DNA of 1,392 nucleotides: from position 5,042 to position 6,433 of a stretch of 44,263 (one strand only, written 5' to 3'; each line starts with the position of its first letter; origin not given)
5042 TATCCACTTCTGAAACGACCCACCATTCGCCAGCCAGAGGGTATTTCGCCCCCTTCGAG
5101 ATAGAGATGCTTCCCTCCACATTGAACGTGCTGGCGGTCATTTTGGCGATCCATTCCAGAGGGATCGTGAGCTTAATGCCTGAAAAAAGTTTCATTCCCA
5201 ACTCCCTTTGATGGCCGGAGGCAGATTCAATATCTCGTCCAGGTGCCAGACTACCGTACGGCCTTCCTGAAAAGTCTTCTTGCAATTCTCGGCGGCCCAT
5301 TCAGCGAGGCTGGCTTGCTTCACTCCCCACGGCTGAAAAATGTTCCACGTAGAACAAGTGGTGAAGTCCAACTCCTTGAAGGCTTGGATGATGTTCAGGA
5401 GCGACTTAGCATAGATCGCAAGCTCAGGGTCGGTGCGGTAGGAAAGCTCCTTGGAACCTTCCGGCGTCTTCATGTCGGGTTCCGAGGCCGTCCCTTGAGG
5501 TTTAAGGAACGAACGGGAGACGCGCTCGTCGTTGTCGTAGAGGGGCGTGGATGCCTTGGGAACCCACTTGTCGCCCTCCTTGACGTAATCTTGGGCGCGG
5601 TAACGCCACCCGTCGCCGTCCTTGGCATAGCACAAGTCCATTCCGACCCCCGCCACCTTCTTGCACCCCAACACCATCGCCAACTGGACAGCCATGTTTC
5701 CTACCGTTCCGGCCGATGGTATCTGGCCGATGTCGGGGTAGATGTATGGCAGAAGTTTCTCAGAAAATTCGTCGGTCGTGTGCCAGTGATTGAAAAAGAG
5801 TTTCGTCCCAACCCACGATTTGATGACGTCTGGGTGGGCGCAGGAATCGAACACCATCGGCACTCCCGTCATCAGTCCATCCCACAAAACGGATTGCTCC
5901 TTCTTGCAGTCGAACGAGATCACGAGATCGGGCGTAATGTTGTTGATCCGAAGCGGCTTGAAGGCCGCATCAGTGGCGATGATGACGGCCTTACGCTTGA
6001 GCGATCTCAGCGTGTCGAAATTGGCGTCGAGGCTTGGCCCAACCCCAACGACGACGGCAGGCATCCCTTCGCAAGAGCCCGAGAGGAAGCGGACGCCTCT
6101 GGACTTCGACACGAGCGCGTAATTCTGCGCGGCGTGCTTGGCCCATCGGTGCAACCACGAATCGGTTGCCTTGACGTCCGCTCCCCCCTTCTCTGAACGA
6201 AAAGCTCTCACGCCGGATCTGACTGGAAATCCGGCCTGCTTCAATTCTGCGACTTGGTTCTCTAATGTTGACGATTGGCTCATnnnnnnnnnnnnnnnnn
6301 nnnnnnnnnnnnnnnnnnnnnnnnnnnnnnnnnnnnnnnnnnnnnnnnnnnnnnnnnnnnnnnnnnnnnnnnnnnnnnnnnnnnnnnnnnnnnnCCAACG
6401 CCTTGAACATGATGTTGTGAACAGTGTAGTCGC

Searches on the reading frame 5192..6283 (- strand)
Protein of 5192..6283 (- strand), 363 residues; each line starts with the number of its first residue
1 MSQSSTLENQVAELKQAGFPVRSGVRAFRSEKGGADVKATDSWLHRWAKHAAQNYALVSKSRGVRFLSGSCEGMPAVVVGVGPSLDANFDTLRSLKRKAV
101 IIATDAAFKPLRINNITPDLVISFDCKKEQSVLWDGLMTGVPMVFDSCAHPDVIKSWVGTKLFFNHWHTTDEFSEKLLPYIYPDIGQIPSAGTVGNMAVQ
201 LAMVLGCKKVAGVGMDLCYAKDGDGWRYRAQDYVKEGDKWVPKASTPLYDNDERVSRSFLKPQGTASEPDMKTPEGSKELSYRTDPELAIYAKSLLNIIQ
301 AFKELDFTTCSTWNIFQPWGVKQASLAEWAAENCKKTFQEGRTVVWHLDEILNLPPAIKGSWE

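Call 77: search_protein_families(library=pfam, proteins=[window:5192-6283:-], max_evalue=0.001)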
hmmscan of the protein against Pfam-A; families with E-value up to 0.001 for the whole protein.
window:5192-6283:- (363 aa): 1 family
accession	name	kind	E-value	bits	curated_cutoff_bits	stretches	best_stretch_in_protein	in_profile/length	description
PF01973.23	MptE-like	-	2.2e-34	119.1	34.6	1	50-221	2-170/171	6-hydroxymethylpterin diphosphokinase MptE-like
